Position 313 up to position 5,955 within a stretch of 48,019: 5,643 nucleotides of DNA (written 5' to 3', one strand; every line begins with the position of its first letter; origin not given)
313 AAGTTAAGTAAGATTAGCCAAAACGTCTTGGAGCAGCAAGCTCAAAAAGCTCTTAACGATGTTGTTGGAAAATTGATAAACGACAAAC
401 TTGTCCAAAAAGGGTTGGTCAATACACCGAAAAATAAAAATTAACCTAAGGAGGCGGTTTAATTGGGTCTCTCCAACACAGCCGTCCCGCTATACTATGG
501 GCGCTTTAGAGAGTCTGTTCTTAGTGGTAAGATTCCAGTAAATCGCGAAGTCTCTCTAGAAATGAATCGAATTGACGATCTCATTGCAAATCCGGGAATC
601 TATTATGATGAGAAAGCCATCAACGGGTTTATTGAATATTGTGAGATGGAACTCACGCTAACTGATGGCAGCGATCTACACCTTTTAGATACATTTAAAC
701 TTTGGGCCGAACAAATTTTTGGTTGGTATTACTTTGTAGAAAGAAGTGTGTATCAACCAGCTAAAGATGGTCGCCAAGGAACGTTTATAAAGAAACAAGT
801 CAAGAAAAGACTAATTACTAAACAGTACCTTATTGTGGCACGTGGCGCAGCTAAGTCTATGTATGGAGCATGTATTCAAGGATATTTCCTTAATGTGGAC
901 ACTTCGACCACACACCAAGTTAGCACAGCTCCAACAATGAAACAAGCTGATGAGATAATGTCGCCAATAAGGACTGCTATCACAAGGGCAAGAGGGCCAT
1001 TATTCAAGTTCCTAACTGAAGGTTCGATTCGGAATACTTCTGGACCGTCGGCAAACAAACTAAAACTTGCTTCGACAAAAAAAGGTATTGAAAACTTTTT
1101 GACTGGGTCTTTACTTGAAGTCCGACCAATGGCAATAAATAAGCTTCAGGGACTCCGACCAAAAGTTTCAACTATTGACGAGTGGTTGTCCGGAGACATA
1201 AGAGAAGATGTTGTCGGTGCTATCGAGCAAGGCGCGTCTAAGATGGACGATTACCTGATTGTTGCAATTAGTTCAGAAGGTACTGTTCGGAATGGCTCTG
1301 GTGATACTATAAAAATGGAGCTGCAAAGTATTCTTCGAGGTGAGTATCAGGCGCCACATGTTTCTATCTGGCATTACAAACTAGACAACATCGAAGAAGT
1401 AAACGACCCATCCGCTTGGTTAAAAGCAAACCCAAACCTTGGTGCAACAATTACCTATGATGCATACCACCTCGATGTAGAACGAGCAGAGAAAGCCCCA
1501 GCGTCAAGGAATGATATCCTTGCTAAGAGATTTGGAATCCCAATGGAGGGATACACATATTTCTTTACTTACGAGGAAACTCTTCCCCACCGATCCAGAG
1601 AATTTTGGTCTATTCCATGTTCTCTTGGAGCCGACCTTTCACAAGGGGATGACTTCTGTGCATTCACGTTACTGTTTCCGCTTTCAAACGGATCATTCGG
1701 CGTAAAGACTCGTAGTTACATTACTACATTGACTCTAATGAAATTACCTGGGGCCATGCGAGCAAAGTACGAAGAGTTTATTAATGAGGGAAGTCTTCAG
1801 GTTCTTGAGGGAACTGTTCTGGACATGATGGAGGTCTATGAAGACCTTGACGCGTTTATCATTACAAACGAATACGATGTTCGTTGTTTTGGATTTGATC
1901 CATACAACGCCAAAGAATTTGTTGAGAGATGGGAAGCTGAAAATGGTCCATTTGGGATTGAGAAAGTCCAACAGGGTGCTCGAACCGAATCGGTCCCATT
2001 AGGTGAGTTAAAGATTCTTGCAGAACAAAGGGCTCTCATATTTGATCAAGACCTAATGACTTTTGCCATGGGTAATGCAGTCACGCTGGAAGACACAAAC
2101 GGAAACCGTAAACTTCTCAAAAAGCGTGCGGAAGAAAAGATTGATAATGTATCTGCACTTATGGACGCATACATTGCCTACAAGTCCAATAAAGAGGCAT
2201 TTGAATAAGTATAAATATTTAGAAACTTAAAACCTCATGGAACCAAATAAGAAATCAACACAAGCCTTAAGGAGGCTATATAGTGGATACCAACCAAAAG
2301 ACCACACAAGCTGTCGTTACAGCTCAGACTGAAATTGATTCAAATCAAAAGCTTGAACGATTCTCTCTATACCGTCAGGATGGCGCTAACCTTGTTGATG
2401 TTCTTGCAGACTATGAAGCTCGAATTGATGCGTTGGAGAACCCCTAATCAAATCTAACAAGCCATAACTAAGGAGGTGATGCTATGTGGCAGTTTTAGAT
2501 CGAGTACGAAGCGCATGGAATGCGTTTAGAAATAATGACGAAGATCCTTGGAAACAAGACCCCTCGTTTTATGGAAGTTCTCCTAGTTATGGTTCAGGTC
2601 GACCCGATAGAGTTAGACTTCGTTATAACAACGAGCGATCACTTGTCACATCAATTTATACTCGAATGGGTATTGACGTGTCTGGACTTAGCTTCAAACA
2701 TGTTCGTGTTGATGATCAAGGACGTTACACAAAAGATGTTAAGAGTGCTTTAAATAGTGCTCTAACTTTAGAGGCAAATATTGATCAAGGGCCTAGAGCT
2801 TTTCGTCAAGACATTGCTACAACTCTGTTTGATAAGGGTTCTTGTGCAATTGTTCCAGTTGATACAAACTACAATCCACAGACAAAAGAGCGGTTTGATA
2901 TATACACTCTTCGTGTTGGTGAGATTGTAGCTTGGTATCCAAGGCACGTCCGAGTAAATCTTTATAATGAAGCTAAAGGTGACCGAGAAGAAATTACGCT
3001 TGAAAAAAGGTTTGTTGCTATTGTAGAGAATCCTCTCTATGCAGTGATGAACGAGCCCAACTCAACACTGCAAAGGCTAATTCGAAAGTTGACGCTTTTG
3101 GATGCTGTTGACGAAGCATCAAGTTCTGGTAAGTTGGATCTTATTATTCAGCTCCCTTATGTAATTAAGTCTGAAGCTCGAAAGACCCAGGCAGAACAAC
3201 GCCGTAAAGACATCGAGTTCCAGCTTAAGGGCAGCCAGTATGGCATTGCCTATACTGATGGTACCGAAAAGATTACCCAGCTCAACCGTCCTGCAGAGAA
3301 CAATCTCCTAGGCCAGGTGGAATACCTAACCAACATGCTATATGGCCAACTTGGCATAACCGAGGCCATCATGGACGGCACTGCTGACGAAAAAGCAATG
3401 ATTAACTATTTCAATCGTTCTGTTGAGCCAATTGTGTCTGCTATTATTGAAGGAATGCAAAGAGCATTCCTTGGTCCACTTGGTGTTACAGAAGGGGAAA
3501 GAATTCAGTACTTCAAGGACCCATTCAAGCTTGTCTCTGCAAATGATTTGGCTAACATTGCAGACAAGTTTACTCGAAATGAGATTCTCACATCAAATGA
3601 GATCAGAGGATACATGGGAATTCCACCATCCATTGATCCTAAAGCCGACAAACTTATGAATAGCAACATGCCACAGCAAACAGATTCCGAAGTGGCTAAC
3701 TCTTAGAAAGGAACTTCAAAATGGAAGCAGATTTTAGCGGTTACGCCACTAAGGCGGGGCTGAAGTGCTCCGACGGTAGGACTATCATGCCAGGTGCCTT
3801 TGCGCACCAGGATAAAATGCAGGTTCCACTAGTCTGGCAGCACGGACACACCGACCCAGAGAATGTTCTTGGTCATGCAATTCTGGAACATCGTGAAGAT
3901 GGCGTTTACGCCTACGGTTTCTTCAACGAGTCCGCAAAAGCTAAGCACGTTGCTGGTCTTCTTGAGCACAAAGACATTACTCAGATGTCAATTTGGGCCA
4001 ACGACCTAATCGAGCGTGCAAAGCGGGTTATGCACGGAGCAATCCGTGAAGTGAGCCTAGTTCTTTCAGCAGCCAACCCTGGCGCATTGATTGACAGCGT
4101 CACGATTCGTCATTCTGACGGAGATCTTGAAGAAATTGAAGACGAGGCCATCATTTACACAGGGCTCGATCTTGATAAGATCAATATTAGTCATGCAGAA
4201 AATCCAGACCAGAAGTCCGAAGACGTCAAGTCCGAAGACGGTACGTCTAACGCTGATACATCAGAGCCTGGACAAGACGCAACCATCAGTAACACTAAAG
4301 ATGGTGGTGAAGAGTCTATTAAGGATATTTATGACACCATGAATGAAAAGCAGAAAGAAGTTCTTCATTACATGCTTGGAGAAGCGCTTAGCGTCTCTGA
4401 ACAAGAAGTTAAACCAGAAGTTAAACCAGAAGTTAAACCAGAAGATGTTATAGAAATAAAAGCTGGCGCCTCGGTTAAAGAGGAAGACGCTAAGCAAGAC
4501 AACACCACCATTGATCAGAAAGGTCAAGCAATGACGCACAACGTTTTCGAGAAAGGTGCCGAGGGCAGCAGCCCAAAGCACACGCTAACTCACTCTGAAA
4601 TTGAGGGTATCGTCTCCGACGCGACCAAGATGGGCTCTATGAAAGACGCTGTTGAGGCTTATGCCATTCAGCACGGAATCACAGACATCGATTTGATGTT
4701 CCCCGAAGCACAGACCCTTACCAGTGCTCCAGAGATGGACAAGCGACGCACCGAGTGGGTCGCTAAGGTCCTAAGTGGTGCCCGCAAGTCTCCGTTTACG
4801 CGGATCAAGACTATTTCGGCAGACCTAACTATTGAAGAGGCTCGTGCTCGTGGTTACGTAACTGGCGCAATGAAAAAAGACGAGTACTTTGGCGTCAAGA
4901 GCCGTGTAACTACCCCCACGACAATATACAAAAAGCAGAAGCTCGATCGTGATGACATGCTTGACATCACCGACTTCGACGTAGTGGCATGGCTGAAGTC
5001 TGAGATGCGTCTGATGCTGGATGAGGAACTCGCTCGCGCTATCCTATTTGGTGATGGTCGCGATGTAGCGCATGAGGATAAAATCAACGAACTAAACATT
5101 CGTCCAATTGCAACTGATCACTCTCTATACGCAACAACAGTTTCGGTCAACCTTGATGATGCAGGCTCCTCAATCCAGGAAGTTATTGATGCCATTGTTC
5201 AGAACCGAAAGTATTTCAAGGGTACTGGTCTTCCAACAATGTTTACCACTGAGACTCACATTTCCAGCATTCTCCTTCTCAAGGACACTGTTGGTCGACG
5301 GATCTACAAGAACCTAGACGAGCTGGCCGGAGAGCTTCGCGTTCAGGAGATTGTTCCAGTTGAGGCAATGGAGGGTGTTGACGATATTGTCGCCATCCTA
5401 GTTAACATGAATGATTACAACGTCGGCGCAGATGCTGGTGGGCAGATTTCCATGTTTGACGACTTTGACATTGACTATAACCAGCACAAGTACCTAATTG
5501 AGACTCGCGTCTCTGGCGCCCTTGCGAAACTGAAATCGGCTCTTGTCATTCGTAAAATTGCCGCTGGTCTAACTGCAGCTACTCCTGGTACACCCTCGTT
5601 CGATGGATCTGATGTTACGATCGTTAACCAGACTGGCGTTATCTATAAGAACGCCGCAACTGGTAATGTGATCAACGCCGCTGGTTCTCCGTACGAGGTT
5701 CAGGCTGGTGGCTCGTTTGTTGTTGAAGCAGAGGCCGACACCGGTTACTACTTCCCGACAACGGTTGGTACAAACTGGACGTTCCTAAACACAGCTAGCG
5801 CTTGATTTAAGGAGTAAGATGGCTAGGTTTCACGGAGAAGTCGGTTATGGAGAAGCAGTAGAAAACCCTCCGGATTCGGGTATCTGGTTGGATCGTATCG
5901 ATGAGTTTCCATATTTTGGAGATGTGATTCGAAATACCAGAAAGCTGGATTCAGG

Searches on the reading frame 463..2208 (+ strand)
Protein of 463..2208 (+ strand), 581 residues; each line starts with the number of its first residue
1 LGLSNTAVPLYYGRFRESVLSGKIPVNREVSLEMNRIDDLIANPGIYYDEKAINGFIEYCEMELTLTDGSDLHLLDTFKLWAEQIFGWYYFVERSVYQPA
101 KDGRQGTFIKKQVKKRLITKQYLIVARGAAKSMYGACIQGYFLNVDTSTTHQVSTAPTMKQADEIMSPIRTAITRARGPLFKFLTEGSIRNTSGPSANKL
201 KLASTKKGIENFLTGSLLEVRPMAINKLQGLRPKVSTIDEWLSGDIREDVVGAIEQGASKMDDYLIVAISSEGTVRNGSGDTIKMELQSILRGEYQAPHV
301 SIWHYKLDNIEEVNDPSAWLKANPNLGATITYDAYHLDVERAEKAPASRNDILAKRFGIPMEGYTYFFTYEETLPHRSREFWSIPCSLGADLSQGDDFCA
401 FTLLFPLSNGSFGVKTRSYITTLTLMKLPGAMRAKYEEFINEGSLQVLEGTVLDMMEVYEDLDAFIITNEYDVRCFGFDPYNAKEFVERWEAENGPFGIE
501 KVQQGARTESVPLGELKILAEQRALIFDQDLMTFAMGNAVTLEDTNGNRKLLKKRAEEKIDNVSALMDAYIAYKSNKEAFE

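Call 9: search_protein_families(library=phrogs, proteins=[window:463-2208:+], max_evalue=0.00001)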
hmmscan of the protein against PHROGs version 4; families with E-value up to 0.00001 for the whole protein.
window:463-2208:+ (581 aa): 5 families
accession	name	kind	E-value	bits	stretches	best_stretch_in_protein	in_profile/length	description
phrog_9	-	head and packaging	1e-110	372.9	1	11-579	170-669/812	terminase large subunit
phrog_2699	-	head and packaging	1.9e-49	169.2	1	288-579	6-299/315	terminase large subunit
phrog_7331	-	head and packaging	6.3e-12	46.1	1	496-571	14-90/113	terminase large subunit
phrog_4914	-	head and packaging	2.6e-09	38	1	110-177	97-165/213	terminase large subunit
phrog_10517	-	head and packaging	5.8e-06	27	0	15-170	40-182/207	terminase large subunit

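Call 10: search_dna_similar(query=window:463-2208:+, collection=phages, mode=protein, max_rows=20)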
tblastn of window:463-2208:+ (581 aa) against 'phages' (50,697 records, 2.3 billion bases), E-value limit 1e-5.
Records with a match: 2388; places in all: 2388; records where one place covers at least 80% of the query: 1296.
Best place of each record, by identity: 80-90% 62; 60-80% 176; <60% 2150.
By first word of the organism name: Lactococcus 517; Staphylococcus 241; Streptococcus 213; Vibrio 205; Mycobacterium 156; Paenibacillus 110; Arthrobacter 100; Enterococcus 96; Bacillus 67; Ralstonia 62; and 91 more.
By host as written in the record: Lactococcus lactis 322; - 285; Mycobacterium smegmatis mc2 155 108; Staphylococcus aureus 77; Arthrobacter sp. ATCC 21022 62; Ralstonia solanacearum 49; Paenibacillus larvae 42; Lactococcus lactis subsp. cremoris CA-49 42; and 637 more.
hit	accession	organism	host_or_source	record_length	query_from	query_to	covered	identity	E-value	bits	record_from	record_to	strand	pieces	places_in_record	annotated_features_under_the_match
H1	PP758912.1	Gordonia phage Petito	Gordonia rubripertincta NRRL B-16540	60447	1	581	100%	80.7%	0e+0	1018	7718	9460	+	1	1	14: terminase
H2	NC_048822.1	Gordonia phage Avazak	Gordonia rubripertincta NRRL B-16540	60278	1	581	100%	80.7%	0e+0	1017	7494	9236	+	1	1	13: terminase large subunit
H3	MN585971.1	Gordonia phage Avazak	Gordonia rubripertincta NRRL B-16540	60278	1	581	100%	80.7%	0e+0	1017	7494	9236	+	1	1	13: terminase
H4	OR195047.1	Gordonia phage Artorias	Gordonia rubripertincta NRRL B-16540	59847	1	581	100%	80.7%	0e+0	1017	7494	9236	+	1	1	13: terminase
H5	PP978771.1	Gordonia phage Captrips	Gordonia rubripertincta NRRL B-16540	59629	1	581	100%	80.7%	0e+0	1017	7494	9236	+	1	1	13: terminase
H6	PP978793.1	Gordonia phage FortCran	Gordonia rubripertincta NRRL B-16540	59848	1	581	100%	80.7%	0e+0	1017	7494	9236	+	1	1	13: terminase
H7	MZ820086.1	Streptomyces phage Bilo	Streptomyces lividans JI 1326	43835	1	581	100%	80.6%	0e+0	995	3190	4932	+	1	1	7: terminase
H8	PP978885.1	Gordonia phage Perkunas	Gordonia rubripertincta NRRL B-16540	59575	1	581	100%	80.6%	0e+0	1015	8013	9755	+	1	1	15: terminase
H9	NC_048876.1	Gordonia phage Secretariat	Gordonia rubripertincta NRRL B-16540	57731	1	581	100%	80.6%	0e+0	1014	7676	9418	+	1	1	13: terminase large subunit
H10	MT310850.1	Gordonia phage Secretariat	Gordonia rubripertincta NRRL B-16540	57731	1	581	100%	80.6%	0e+0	1014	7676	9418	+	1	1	13: terminase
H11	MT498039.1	Gordonia phage Gill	Gordonia terrae 3612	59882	1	581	100%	80.4%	0e+0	1015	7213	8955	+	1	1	13: terminase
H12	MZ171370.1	Gordonia phage Roney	Gordonia terrae 3612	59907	1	581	100%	80.4%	0e+0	1015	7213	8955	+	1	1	13: terminase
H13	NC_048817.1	Gordonia phage Tanis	Gordonia terrae 3612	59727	1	581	100%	80.4%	0e+0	1015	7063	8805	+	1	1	13: terminase large subunit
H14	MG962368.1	Gordonia phage Gravy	Gordonia terrae 3612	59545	1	581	100%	80.4%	0e+0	1015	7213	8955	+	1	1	13: terminase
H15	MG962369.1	Gordonia phage Kerry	Gordonia terrae 3612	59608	1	581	100%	80.4%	0e+0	1015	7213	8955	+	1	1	13: terminase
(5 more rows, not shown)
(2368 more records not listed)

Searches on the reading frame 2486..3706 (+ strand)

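Call 9: search_protein_families(library=phrogs, proteins=[window:2486-3706:+], max_evalue=0.00001)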
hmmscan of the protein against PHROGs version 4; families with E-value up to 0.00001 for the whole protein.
window:2486-3706:+ (406 aa): 1 family
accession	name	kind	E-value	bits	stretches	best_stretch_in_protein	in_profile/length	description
phrog_12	-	head and packaging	4.6e-37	129.3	1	1-399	48-440/646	portal protein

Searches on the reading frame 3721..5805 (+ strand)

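Call 9: search_protein_families(library=phrogs, proteins=[window:3721-5805:+], max_evalue=0.00001)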
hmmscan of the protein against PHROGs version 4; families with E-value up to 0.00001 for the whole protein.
window:3721-5805:+ (694 aa): 3 families
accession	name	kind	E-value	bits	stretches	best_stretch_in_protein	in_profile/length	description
phrog_3270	-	head and packaging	1.1e-223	745.2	1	2-645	4-601/603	head maturation protease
phrog_3244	-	head and packaging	3.8e-10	41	1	4-232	34-285/326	head maturation protease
phrog_7080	-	head and packaging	9e-08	32.7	1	376-605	98-308/317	major head protein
